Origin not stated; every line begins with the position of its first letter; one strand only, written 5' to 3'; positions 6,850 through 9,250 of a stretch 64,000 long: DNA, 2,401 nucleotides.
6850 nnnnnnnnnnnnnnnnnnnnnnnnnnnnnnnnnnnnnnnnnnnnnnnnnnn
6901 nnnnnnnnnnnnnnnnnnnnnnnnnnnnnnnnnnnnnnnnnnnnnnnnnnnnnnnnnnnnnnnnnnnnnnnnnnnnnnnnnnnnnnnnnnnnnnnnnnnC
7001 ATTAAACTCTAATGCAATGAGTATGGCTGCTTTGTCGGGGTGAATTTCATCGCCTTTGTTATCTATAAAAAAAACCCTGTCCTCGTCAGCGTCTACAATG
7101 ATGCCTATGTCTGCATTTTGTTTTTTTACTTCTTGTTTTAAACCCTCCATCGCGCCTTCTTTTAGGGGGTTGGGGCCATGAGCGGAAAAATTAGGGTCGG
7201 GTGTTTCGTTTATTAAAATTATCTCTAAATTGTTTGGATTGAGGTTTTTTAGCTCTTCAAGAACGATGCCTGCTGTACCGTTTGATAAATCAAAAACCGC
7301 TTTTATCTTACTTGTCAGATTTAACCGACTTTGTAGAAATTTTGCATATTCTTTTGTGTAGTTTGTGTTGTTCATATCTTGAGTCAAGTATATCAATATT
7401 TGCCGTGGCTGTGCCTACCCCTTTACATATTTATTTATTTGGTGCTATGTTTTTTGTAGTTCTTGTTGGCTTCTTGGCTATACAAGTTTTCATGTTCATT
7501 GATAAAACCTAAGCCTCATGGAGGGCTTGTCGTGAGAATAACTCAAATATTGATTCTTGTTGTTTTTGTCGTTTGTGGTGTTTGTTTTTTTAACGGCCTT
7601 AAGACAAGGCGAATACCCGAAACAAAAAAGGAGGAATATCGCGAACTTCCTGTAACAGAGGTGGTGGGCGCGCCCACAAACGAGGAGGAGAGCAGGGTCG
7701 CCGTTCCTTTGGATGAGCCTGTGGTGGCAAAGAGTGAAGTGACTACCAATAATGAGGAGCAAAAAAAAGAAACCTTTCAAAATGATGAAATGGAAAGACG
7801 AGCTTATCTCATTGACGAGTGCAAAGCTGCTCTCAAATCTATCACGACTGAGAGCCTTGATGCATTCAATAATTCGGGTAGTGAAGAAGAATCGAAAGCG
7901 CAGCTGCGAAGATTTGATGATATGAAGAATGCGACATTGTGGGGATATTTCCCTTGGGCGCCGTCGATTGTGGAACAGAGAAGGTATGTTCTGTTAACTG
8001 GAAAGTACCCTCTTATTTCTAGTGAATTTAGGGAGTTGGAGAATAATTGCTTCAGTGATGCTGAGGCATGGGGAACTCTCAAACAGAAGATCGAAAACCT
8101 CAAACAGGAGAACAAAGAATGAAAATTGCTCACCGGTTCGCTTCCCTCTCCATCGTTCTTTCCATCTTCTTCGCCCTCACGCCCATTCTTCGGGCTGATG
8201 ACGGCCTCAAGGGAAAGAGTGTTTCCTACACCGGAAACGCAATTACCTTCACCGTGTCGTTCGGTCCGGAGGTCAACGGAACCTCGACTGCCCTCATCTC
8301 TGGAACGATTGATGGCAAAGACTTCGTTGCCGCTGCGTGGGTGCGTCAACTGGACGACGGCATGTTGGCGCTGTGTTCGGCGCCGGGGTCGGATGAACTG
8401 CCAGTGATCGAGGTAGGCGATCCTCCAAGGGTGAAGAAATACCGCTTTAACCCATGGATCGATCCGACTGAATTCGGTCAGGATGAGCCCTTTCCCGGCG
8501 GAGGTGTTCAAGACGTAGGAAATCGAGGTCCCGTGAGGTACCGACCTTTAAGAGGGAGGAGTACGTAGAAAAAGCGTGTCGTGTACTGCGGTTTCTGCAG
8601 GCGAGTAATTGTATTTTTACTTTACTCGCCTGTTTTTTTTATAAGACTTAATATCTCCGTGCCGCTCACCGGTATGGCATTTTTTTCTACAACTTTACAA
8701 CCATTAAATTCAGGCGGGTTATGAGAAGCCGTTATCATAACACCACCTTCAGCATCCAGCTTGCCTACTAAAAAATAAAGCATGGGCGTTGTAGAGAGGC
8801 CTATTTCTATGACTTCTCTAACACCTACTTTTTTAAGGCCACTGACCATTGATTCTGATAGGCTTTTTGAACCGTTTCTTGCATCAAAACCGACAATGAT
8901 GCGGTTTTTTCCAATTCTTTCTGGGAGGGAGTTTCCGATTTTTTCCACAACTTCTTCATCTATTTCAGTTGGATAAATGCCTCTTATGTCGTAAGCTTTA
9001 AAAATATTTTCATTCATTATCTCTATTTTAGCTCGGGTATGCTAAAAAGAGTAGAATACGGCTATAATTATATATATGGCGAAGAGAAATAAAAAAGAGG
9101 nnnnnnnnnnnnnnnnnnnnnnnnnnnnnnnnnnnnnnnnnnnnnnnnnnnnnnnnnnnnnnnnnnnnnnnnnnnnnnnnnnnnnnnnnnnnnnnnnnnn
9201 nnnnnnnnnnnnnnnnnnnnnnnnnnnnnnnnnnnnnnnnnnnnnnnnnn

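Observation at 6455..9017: Foreign, GC-rich two-gene cassette inserted into and splitting a phosphoglucomutase/phosphomannomutase gene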

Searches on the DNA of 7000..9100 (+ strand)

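Call 13: search_rna_families(source=window, start=7000, end=9100, threshold=evalue, max_evalue=10, show_alignments=2)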
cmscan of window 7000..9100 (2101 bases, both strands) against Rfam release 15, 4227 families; matches with E-value up to 10: 6.
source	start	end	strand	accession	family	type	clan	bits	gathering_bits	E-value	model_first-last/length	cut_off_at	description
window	8598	8662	-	RF02844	RefA9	Gene; antisense;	-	21.9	49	2.3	1-64/64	no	Enterococcus sRNA A9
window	8710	8748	-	RF03269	mir-5697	Gene; miRNA;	-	20.1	50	0.95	1-59/59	no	mir-5697 microRNA precursor family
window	8074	8097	-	RF01354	CRISPR-DR45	Gene; CRISPR;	-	19.4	37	4.7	1-24/24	no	CRISPR RNA direct repeat element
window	7215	7321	+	RF02306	TtnuCD32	Gene; snRNA; snoRNA; CD-box;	-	17.4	100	3.6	1-98/98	no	Tetrahymena snoRNA TtnuCD32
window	8497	8597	+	RF01930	bxd_2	Gene; lncRNA;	-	15.3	80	1.9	1-91/91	no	Bithoraxoid conserved region 2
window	8427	8504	+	RF01149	sR10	Gene; snRNA; snoRNA; CD-box;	-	14.2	45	1.7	1-54/54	no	Small nucleolar RNA sR10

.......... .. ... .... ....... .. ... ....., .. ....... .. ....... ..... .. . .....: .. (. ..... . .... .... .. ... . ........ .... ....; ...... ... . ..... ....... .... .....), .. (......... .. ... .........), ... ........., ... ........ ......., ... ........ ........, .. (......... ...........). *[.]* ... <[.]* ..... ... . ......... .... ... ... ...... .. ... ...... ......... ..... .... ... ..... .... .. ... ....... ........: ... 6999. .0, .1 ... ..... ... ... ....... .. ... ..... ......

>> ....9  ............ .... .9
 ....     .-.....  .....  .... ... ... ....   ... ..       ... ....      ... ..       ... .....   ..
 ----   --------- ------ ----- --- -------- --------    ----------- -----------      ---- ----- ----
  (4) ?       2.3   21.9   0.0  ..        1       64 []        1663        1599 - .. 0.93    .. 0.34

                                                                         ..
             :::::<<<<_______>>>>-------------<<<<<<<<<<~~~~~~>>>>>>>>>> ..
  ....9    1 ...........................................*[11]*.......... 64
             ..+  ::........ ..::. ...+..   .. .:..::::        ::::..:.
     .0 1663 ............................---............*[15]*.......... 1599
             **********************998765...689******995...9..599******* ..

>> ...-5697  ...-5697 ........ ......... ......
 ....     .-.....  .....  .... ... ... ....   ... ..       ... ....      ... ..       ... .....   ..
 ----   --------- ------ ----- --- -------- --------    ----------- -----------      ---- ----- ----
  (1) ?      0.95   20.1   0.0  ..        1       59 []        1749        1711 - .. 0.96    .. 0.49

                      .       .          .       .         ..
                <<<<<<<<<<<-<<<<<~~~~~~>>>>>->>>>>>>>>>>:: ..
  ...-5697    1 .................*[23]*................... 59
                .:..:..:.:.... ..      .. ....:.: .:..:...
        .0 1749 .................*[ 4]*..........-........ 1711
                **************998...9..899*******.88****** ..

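Call 46: search_dna_similar(query=window:7400-8620:+, collection=phages, mode=distant, max_evalue=0.01)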
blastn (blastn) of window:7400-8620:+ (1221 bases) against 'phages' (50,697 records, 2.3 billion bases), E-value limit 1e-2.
No match.
